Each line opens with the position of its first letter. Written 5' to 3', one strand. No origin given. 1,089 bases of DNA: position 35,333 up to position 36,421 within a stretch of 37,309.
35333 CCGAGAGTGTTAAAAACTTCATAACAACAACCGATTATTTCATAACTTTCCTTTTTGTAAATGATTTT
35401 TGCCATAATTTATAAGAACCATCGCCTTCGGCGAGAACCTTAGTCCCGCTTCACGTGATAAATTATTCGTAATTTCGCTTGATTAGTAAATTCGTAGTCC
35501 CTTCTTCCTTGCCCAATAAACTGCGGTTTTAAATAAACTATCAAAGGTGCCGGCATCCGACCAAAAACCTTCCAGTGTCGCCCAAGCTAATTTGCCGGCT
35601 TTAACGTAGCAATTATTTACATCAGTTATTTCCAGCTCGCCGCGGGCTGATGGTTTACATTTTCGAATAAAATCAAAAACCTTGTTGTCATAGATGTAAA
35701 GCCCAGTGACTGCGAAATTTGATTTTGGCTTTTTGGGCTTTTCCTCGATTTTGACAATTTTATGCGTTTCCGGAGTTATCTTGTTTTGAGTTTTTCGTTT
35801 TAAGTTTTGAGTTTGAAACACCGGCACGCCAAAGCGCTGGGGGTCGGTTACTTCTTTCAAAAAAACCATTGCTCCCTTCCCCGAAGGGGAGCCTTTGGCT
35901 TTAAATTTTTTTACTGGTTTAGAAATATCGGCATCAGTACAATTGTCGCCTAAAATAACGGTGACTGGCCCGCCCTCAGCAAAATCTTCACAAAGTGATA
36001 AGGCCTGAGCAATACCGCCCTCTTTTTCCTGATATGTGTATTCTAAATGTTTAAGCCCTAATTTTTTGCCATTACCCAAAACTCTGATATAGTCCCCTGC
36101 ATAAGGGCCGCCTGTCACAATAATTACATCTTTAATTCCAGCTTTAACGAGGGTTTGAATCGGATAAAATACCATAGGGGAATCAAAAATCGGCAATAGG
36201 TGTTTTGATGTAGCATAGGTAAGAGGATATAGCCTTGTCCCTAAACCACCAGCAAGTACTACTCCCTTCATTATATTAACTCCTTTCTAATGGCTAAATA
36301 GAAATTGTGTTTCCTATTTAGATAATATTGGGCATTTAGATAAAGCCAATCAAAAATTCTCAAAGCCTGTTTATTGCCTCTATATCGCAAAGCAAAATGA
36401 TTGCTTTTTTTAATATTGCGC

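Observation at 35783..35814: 32-nt perfect repeat shared between an intergenic array and the rfbA coding sequence (in-frame insertion)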

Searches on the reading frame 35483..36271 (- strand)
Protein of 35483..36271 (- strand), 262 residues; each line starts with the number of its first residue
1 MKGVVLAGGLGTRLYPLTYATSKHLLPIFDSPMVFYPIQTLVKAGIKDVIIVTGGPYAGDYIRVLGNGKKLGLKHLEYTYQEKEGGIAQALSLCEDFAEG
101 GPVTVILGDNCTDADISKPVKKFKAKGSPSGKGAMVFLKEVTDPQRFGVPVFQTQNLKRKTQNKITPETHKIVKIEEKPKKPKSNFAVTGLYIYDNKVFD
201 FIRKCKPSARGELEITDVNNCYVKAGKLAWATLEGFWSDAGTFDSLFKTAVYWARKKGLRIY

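Call 14: search_protein_families(library=pfam, proteins=[window:35483-36271:-])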
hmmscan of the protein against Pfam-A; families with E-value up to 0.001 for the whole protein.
window:35483-36271:- (262 aa): 2 families
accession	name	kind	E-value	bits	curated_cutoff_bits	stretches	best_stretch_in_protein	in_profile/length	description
PF00483.29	NTP_transferase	-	2.4e-53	181.7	21.2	1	2-250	1-239/245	Nucleotidyl transferase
PF12804.13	NTP_transf_3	-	6.6e-07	30.1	27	1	3-109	1-95/160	MobA-like NTP transferase domain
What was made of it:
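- Checked: The copy at 35783-35814 lies inside an intact 262-aa NTP_transferase ORF (35483..36271, minus strand; Pfam E=2e-53, call 14) and encodes (Q).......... as stated.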

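Call 16: find_homologous_proteins(query=window:35486-36271:-)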
Query window:35486-36271:- (262 aa): 8000 proteins with E <= 0.001 among 8000 candidates; the best 120 are listed.
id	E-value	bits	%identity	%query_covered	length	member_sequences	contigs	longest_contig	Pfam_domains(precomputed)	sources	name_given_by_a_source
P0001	1.8e-157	540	100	90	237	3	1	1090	PF00483.30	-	-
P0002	6.0e-132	457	77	100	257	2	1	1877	PF00483.30,PF12804.14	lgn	-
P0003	6.4e-131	453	76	100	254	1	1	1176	PF00483.30,PF12804.14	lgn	-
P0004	6.7e-123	427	73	99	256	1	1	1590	PF00483.30,PF12804.14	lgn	-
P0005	2.8e-118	412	71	99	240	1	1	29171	PF00483.30,PF12804.14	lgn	-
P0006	8.2e-118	410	72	100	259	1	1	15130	PF00483.30,PF12804.14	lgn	-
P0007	9.2e-118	410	73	99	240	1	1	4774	PF00483.30,PF12804.14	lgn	-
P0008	1.4e-117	410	69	99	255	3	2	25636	PF00483.30,PF12804.14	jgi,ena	-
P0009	1.8e-117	409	70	99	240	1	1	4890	PF00483.30,PF12804.14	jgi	jgi:glucose-1-phosphate thymidylyltransferase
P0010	4.4e-116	405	68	99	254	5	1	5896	PF00483.30,PF12804.14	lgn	-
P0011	1.5e-115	403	70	98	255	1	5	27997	PF00483.30,PF12804.14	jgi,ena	-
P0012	1.7e-115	403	71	99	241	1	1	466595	PF00483.30,PF12804.14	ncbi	ncbi:MAG: sugar phosphate nucleotidyltransferase [Microgenomates group bacterium]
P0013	4.3e-115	401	69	98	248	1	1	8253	PF00483.30,PF12804.14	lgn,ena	-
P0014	1.1e-114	400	71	98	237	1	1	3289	PF00483.30,PF12804.14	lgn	-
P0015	1.2e-114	400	67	100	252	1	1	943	PF00483.30,PF12804.14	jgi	jgi:glucose-1-phosphate thymidylyltransferase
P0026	9.8e-113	394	68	98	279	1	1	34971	PF00483.30,PF12804.14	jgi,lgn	jgi:glucose-1-phosphate thymidylyltransferase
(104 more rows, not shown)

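Call 19: find_encoding_contigs(protein=window:35486-36271:-, flank=10000)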
Protein window:35486-36271:- (262 aa): 22 contigs read that carry it; 6 places shown.
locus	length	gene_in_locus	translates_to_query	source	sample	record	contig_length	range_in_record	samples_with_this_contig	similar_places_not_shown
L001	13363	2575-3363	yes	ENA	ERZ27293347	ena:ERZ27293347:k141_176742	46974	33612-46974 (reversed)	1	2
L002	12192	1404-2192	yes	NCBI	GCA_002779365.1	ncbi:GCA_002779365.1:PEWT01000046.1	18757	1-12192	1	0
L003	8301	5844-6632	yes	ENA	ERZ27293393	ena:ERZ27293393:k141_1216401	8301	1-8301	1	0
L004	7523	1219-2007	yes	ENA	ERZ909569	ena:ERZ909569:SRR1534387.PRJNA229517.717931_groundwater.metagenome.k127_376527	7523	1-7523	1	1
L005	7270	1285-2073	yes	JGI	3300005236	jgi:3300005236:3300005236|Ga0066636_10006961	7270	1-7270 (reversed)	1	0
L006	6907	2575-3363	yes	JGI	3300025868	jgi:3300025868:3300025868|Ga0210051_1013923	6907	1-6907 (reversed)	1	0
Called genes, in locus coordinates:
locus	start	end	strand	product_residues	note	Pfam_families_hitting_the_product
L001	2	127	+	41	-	?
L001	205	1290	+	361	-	-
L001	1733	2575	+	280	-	PF14528:LAGLIDADG_3 (faint)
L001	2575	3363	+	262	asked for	PF00483:NTP_transferase, PF12804:NTP_transf_3 (weak)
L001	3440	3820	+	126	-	PF13366:PDDEXK_3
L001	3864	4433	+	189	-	PF00908:dTDP_sugar_isom, PF14667:Polysacc_synt_C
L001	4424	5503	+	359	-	PF01073:3Beta_HSD, PF01370:Epimerase, PF02719:Polysacc_synt_2, PF04321:RmlD_sub_bind, PF07993:NAD_binding_4, PF16363:GDP_Man_Dehyd, PF13460:NAD_binding_10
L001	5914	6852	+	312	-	-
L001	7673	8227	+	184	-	PF00078:RVT_1 (weak)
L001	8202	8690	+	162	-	PF00078:RVT_1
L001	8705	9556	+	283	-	PF01370:Epimerase, PF04321:RmlD_sub_bind, PF02719:Polysacc_synt_2, PF01073:3Beta_HSD, PF16363:GDP_Man_Dehyd, PF07993:NAD_binding_4 (weak)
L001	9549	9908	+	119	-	PF00892:EamA, PF10639:TMEM234 (weak)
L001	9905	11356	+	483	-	PF00890:FAD_binding_2 (faint), PF01266:DAO (weak), PF01946:Thi4, PF03486:HI0933_like (weak), PF07992:Pyr_redox_2 (weak), PF12831:FAD_oxidored (faint), PF13450:NAD_binding_8, PF01593:Amino_oxidase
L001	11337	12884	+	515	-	PF13231:PMT_2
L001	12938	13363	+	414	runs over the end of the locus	PF00534:Glycos_transf_1 (weak), PF13692:Glyco_trans_1_4 (weak)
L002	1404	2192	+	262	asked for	PF00483:NTP_transferase, PF12804:NTP_transf_3 (weak)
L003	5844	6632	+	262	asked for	PF00483:NTP_transferase, PF12804:NTP_transf_3 (weak)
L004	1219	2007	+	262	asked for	PF00483:NTP_transferase, PF12804:NTP_transf_3 (weak)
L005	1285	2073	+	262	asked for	PF00483:NTP_transferase, PF12804:NTP_transf_3 (weak)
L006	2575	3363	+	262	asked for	PF00483:NTP_transferase, PF12804:NTP_transf_3 (weak)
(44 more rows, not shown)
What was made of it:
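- On Phase-variable contingency locus: The 262-aa protein is identical in 53 assembly blocks (call 19).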

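Call 20: find_encoding_contigs(protein=P0003, flank=5000)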
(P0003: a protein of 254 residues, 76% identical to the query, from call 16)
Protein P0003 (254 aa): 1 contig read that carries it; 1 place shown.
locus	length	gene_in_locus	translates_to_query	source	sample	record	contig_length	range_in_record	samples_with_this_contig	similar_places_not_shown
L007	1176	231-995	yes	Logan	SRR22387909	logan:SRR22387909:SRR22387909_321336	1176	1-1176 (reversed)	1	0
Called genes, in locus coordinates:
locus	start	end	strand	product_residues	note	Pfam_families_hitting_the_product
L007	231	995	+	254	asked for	PF00483:NTP_transferase, PF12804:NTP_transf_3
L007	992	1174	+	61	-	?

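Call 24: find_related_loci(query=window:35486-36271:-, collection=genome_contigs, flank=3000)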
Query window:35486-36271:- (262 aa) in genome_contigs; peptide patterns used: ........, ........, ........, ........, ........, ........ (x = any residue, [..] = any of these).
179 stretches matched a pattern; 45 encode a relative of the query (tblastn E <= 1e-3); 45 distinct loci.
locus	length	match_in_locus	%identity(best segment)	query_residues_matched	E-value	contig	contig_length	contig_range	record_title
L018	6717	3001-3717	64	1-257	4e-113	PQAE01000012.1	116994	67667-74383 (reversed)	MAG: Parcubacteria group bacterium isolate FeB_17 contig_9132, whole genome shotgun sequence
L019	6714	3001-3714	66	1-257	3e-113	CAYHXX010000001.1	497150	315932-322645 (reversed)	MAG TPA_asm: uncultured Gammaproteobacteria bacterium isolate ERP119705_co16_46 genome assembly, contig: NODE_4_length_4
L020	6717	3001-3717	66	1-260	2e-112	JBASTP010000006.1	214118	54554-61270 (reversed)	MAG: Patescibacteria group bacterium isolate MFD03232_ilm_asm_bin101 k127_194676, whole genome shotgun sequence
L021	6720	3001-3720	64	1-259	2e-110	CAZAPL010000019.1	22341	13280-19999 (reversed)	MAG TPA_asm: uncultured Gammaproteobacteria bacterium isolate SRP231805_co4_153 genome assembly, contig: k141_150618, wh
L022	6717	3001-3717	64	1-257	2e-110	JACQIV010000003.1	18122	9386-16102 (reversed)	MAG: Candidatus Curtissbacteria bacterium isolate NC_groundwater_1134_Ag_S-0.1um_42_77 S_p1_S3_coassembly_k141_439043, w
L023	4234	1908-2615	64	1-257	9e-111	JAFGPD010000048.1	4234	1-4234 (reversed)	MAG: Candidatus Woesebacteria bacterium isolate Zod_Metabat.670 k87_10754668, whole genome shotgun sequence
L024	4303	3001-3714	65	1-256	9e-109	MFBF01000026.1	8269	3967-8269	MAG: Candidatus Curtissbacteria bacterium RIFCSPHIGHO2_02_FULL_42_15 rifcsphigho2_02_scaffold_24795, whole genome shotgu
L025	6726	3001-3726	63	1-260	1e-108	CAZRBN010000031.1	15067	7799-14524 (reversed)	MAG TPA_asm: uncultured Gammaproteobacteria bacterium isolate SRP272529_co1_183 genome assembly, contig: NODE_6855_lengt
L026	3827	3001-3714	65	1-256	3e-108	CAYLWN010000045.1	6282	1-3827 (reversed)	MAG TPA_asm: uncultured Gammaproteobacteria bacterium isolate SRP050083_co1_444 genome assembly, contig: NODE_7057_lengt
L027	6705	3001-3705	63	1-256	3e-107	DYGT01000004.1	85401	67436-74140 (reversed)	MAG TPA_asm: Candidatus Microgenomatus sp. isolate BE2012_6_40_25 Afr_mines_BE2012_152_length_85401_cov_11_084409, whole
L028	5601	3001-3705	63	1-256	2e-107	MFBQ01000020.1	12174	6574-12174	MAG: Candidatus Curtissbacteria bacterium RIFCSPLOWO2_01_FULL_41_18 rifcsplowo2_01_scaffold_24020, whole genome shotgun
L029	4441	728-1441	63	1-256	3e-107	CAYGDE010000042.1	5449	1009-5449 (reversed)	MAG TPA_asm: uncultured Gammaproteobacteria bacterium isolate ERP113451_co3_430 genome assembly, contig: NODE_14648_leng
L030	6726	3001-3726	63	1-258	1e-106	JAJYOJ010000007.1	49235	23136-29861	MAG: bacterium isolate DBS2-5.bin32 NODE_437_length_49235_cov_4.702655, whole genome shotgun sequence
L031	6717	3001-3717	61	1-258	7e-107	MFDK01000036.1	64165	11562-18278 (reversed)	MAG: Candidatus Daviesbacteria bacterium RIFCSPLOWO2_01_FULL_37_10 rifcsplowo2_01_scaffold_583, whole genome shotgun seq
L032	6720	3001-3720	63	1-256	2e-106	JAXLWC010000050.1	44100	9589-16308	MAG: Anaerolineae bacterium isolate STL-CHL13 C2.29.fa-50, whole genome shotgun sequence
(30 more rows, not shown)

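Call 27: find_encoding_contigs(protein=P0002, flank=10000, max_places=2)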
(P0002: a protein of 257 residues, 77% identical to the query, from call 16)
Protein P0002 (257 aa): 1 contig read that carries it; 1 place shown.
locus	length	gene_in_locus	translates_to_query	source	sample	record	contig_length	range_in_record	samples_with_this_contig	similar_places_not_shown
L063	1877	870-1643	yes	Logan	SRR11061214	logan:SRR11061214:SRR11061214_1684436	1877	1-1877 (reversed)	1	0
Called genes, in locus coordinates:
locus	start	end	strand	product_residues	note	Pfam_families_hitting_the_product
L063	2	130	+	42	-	?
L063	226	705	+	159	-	-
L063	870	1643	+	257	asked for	PF00483:NTP_transferase, PF12804:NTP_transf_3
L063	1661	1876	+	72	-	?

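Call 28: find_encoding_contigs(protein=P0008, flank=10000, max_places=2)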
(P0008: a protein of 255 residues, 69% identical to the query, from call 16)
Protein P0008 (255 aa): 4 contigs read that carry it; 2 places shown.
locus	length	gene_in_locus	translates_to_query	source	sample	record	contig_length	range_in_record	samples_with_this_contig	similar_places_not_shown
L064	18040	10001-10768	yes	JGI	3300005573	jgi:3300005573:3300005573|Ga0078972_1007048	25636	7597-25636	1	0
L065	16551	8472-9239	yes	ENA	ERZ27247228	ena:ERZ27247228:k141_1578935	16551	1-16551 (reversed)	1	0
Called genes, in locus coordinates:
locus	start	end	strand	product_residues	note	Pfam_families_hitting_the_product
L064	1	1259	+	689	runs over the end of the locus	PF01138:RNase_PH, PF03725:RNase_PH_C, PF03726:PNPase, PF01138:RNase_PH, PF00013:KH_1, PF00575:S1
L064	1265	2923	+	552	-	PF00753:Lactamase_B, PF12706:Lactamase_B_2, PF22505:RNase_J_b_CASP, PF07521:RMMBL, PF17770:RNase_J_C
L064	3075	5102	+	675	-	PF13491:FtsK_4TM, PF17854:FtsK_alpha, PF01580:FtsK_SpoIIIE, PF01935:DUF87 (weak), PF09397:FtsK_gamma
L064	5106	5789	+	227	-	PF12844:HTH_19 (weak), PF13413:HTH_25, PF09136:Glucodextran_B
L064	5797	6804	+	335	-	PF00154:RecA_N, PF08423:Rad51 (weak), PF06745:ATPase (faint), PF27531:MT3502_N (weak), PF02283:CobU (faint), PF21096:RecA_C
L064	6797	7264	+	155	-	PF21982:RecX_HTH1, PF02631:RecX_HTH2, PF21981:RecX_HTH3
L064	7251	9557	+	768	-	PF01326:PPDK_N, PF00391:PEP-utilizers, PF02896:PEP-utilizers_C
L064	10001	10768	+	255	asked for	PF00483:NTP_transferase, PF12804:NTP_transf_3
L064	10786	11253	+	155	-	PF14667:Polysacc_synt_C, PF00908:dTDP_sugar_isom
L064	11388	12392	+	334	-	PF01073:3Beta_HSD, PF01370:Epimerase, PF02719:Polysacc_synt_2, PF04321:RmlD_sub_bind, PF07993:NAD_binding_4, PF16363:GDP_Man_Dehyd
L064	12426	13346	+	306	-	PF04321:RmlD_sub_bind, PF01370:Epimerase, PF02719:Polysacc_synt_2, PF01073:3Beta_HSD, PF07993:NAD_binding_4 (weak), PF16363:GDP_Man_Dehyd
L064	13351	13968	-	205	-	PF02706:Wzz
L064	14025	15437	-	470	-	PF13196:DUF4012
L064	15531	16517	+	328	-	PF01073:3Beta_HSD, PF01370:Epimerase, PF02719:Polysacc_synt_2, PF04321:RmlD_sub_bind, PF05368:NmrA (weak), PF13460:NAD_binding_10 (weak), PF16363:GDP_Man_Dehyd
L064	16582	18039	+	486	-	?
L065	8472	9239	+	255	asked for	PF00483:NTP_transferase, PF12804:NTP_transf_3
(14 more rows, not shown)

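Call 29: find_encoding_contigs(protein=P0011, flank=10000, max_places=2)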
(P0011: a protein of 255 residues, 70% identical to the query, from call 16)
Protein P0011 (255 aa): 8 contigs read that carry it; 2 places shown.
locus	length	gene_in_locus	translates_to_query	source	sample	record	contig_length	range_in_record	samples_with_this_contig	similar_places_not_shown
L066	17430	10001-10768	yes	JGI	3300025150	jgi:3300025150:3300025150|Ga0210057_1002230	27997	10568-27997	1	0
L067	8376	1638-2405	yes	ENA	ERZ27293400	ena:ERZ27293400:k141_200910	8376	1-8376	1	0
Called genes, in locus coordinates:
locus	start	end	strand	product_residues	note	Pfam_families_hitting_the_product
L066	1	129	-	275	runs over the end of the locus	PF06750:A24_N_bact, PF01478:Peptidase_A24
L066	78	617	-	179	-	PF07963:N_methyl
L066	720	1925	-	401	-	PF28597:T2SSF_N, PF00482:T2SSF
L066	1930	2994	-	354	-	PF00437:T2SSE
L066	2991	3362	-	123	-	PF00072:Response_reg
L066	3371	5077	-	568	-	PF05157:MshEN, PF00437:T2SSE, PF13173:AAA_14 (faint), PF13604:AAA_30 (weak)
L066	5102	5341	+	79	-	-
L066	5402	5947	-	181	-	PF04350:PilO (weak)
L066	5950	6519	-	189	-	-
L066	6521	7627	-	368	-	PF06723:MreB_Mbl (faint), PF11104:PilM_2, PF14450:FtsA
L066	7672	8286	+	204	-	PF18912:DZR_2 (weak), PF00156:Pribosyltran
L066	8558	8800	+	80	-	PF17253:DUF5320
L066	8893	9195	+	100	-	PF02001:DUF134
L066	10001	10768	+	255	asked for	PF00483:NTP_transferase, PF12804:NTP_transf_3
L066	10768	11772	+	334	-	PF01073:3Beta_HSD, PF01370:Epimerase, PF02719:Polysacc_synt_2, PF04321:RmlD_sub_bind, PF07993:NAD_binding_4, PF13460:NAD_binding_10, PF16363:GDP_Man_Dehyd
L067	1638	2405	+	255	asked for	PF00483:NTP_transferase, PF12804:NTP_transf_3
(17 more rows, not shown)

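Call 30: find_encoding_contigs(protein=P0026, flank=10000, max_places=2)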
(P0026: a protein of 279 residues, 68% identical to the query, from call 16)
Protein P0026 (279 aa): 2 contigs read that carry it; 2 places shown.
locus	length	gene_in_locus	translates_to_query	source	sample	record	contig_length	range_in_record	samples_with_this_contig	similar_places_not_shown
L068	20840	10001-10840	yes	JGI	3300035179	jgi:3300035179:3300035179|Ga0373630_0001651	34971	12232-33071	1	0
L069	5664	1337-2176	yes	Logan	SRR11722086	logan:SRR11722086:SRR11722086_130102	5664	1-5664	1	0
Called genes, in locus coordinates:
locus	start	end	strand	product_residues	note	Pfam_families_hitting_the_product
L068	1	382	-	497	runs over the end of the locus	PF02310:B12-binding, PF04055:Radical_SAM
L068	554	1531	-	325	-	PF00535:Glycos_transf_2, PF13641:Glyco_tranf_2_3 (weak), PF13632:Glyco_trans_2_3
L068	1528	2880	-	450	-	PF01210:NAD_Gly3P_dh_N (faint), PF03721:UDPG_MGDP_dh_N, PF00984:UDPG_MGDP_dh, PF03720:UDPG_MGDP_dh_C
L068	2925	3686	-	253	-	PF00293:NUDIX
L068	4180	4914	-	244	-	PF00535:Glycos_transf_2, PF10111:Glyco_tranf_2_2 (weak), PF13641:Glyco_tranf_2_3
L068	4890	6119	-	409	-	PF01943:Polysacc_synt, PF13440:Polysacc_synt_3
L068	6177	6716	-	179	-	-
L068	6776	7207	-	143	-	-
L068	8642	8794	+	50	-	-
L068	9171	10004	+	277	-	PF14528:LAGLIDADG_3 (faint)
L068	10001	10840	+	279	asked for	PF00483:NTP_transferase, PF12804:NTP_transf_3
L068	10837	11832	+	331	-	PF01073:3Beta_HSD, PF01370:Epimerase, PF02719:Polysacc_synt_2, PF04321:RmlD_sub_bind, PF07993:NAD_binding_4, PF16363:GDP_Man_Dehyd, PF13460:NAD_binding_10 (weak)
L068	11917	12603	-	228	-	PF18912:DZR_2 (weak), PF00156:Pribosyltran (weak)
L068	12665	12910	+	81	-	-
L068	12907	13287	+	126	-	PF00011:HSP20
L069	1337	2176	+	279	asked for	PF00483:NTP_transferase, PF12804:NTP_transf_3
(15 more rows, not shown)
